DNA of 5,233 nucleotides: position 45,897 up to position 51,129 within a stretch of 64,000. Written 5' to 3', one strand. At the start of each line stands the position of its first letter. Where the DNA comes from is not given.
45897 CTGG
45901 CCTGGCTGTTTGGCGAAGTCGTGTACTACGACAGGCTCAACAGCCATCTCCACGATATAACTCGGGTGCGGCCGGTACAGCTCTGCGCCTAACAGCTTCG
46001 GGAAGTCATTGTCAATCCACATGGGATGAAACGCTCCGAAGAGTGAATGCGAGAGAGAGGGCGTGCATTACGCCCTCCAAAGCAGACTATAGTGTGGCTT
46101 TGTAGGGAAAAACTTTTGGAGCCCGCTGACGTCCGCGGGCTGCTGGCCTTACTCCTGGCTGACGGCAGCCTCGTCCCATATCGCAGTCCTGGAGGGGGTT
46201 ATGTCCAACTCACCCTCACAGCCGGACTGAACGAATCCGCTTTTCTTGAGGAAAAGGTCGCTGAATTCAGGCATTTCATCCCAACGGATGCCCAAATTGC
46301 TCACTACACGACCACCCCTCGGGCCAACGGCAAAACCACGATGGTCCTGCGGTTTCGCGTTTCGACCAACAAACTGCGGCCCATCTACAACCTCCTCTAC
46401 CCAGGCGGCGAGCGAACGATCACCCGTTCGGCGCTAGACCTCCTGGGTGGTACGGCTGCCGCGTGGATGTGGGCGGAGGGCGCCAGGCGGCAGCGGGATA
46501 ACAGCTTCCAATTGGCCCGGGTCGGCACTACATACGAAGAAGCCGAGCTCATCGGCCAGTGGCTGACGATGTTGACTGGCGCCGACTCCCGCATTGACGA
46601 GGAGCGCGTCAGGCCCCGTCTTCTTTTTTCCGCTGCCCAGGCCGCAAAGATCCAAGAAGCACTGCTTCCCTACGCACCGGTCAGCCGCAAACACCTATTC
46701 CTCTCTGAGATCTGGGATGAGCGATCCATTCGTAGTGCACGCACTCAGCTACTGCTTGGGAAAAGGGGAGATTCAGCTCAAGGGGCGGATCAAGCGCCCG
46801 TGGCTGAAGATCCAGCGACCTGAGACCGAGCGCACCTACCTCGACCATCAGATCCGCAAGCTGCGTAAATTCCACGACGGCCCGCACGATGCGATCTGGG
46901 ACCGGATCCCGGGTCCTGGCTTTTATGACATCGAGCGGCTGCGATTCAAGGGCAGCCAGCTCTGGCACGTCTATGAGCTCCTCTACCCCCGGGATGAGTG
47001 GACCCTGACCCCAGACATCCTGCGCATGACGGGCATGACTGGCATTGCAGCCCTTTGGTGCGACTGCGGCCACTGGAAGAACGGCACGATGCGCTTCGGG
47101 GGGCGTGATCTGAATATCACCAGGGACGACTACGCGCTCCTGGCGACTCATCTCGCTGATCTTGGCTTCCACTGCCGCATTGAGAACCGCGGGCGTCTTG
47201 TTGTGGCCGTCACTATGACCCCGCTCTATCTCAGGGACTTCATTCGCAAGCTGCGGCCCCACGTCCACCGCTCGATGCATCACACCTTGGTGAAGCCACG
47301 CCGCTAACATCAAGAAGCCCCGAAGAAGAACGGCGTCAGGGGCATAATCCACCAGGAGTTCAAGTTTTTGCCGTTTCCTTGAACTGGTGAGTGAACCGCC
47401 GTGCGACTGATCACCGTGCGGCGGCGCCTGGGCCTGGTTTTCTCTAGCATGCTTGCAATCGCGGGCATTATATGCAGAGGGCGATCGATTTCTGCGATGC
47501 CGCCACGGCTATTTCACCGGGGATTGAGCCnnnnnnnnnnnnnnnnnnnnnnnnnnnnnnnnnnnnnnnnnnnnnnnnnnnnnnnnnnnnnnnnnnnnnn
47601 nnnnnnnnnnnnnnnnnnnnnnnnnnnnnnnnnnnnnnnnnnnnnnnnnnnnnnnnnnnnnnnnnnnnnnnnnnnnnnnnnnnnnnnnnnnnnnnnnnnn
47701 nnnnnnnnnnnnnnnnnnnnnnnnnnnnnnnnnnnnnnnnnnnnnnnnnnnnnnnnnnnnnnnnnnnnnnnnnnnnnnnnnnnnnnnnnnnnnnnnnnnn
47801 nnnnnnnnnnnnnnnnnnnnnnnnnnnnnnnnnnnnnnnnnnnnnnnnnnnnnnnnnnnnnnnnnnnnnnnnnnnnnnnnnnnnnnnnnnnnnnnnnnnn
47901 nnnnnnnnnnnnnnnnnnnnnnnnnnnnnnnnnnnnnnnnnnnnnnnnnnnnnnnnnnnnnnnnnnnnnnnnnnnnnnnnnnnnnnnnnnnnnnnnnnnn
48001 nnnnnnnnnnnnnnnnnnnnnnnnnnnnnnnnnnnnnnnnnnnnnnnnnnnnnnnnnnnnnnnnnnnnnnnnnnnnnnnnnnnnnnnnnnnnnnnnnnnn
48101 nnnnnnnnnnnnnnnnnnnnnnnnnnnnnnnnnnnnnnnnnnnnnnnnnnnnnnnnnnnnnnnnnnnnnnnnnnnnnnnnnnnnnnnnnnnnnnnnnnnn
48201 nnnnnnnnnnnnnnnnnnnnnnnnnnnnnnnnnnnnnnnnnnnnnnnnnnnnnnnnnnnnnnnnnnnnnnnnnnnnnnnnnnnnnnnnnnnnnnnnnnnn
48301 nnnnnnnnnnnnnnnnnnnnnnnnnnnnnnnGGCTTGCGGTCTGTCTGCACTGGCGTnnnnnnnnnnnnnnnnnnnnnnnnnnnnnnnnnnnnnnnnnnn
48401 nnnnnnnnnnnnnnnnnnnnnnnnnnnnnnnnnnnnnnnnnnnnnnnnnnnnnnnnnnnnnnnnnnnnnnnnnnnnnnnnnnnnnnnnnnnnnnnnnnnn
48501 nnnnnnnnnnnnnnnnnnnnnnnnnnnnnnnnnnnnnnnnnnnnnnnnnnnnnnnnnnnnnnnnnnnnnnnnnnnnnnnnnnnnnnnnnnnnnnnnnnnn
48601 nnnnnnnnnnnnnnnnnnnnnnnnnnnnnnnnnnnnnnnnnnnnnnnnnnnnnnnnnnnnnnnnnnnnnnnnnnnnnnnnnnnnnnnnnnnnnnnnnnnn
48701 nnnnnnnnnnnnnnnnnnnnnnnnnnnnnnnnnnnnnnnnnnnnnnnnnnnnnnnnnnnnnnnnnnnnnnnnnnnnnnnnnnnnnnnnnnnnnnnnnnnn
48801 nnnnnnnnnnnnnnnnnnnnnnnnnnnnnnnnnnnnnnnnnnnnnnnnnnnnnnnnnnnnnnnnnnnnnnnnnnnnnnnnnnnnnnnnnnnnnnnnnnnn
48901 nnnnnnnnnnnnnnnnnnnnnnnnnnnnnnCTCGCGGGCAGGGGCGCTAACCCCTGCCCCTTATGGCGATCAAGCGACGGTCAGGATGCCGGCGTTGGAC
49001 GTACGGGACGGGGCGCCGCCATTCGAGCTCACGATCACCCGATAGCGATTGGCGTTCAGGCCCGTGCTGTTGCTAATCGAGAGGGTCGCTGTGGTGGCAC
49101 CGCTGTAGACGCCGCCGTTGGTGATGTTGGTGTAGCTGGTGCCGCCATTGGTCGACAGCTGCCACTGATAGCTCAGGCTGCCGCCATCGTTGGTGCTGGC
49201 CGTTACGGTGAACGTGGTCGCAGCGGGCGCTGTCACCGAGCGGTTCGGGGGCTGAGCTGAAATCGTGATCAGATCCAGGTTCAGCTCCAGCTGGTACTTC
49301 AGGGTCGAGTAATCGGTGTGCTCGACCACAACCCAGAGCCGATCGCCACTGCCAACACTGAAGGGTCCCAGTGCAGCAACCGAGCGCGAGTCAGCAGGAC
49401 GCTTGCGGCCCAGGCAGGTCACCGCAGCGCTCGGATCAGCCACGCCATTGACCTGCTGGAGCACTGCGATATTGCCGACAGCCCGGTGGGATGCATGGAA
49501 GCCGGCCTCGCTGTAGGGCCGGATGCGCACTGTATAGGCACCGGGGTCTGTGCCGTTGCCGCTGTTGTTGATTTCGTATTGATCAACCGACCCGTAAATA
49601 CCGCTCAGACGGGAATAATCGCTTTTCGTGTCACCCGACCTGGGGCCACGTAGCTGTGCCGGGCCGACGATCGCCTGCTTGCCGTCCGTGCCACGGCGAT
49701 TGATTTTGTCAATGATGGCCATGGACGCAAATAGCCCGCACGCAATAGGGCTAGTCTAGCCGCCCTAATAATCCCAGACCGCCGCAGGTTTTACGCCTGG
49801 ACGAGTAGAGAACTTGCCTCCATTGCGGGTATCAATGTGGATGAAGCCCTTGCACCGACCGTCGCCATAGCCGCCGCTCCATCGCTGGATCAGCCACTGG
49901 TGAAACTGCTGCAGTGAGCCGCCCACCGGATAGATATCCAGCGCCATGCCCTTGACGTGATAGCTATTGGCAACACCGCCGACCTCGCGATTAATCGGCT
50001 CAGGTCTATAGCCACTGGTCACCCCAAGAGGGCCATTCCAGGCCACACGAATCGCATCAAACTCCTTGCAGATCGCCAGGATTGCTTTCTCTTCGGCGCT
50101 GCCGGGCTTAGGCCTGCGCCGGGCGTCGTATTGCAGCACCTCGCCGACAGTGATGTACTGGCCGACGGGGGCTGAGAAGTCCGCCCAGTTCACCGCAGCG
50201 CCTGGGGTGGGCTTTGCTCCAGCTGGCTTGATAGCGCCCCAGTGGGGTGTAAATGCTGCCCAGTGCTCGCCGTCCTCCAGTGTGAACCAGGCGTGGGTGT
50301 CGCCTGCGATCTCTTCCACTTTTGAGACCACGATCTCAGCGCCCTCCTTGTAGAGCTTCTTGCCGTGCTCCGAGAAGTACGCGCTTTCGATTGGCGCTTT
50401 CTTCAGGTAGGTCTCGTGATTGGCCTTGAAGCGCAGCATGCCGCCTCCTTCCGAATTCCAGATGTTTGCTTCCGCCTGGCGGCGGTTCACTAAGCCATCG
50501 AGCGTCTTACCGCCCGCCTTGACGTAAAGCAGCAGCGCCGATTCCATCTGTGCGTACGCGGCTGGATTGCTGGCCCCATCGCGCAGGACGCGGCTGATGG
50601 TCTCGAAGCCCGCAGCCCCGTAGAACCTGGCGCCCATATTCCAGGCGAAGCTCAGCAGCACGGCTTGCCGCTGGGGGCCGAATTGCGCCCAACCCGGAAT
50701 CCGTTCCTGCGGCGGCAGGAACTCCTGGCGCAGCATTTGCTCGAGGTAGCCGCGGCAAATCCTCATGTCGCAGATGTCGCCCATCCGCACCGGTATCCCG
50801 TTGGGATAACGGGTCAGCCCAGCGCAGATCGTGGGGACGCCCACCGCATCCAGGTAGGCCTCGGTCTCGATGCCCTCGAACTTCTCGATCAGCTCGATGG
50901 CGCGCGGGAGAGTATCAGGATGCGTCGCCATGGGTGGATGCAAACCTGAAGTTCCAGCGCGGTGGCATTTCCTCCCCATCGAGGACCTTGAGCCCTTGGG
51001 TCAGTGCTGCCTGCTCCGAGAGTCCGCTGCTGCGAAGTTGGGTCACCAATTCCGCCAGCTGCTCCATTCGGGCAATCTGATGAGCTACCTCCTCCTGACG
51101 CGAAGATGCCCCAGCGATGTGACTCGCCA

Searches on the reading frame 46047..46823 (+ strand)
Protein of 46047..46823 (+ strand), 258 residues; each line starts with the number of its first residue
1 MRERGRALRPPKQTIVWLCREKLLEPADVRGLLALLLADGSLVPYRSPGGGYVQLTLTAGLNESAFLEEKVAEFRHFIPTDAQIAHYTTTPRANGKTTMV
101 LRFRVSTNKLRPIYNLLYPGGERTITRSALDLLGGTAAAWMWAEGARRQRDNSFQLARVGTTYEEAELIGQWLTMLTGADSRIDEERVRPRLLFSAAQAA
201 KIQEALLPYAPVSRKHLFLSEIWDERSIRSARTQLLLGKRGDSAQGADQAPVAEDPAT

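Call 5: search_protein_families(library=pfam, proteins=[window:46047-46823:+], max_evalue=1)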
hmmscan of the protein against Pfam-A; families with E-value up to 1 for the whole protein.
window:46047-46823:+ (258 aa): 2 families
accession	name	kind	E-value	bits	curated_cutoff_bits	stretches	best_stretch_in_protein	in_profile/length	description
PF03161.18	LAGLIDADG_2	-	1.4e-08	35.3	25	1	35-201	7-167/168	LAGLIDADG DNA endonuclease family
PF12806.12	Acyl-CoA_dh_C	-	0.029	14.9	30.3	1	129-150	54-75/124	Acetyl-CoA dehydrogenase C-terminal like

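Call 87: search_protein_families(library=ncbifam, proteins=[window:46047-46823:+], max_evalue=0.01)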
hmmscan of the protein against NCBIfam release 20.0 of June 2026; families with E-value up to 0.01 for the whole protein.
window:46047-46823:+ (258 aa): 0 families

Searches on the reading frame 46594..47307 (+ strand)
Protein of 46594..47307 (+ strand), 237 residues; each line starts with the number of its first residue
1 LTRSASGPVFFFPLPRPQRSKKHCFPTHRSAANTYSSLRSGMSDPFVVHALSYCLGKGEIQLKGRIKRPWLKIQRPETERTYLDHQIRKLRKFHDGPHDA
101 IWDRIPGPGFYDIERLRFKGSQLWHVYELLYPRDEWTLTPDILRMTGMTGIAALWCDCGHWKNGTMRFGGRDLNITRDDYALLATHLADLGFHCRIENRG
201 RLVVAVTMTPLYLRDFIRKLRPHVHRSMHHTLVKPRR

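Call 5: search_protein_families(library=pfam, proteins=[window:46594-47307:+], max_evalue=1)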
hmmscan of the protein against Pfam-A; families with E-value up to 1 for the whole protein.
window:46594-47307:+ (237 aa): 2 families
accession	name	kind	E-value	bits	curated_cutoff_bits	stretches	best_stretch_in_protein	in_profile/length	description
PF03161.18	LAGLIDADG_2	-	0.014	15.8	25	1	121-202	74-155/168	LAGLIDADG DNA endonuclease family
PF08165.16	FerA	-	0.082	13.3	33.9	1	77-92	36-51/65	FerA (NUC095) domain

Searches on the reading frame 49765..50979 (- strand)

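Call 86: search_protein_families(library=pfam, proteins=[window:49765-50979:-], max_evalue=0.001)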
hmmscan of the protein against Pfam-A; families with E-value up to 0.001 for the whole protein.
window:49765-50979:- (404 aa): 3 families
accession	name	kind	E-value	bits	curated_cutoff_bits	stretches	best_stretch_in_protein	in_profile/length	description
PF08291.16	Peptidase_M15_3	-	1.7e-17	64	23.2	1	296-383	21-108/108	Peptidase M15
PF00959.24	Phage_lysozyme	-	3.4e-16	60.2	22.3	1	33-170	2-125/125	Phage lysozyme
PF05951.18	Peptidase_M15_2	-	0.00012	22.2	27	1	318-384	74-147/153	Bacterial protein of unknown function (DUF882)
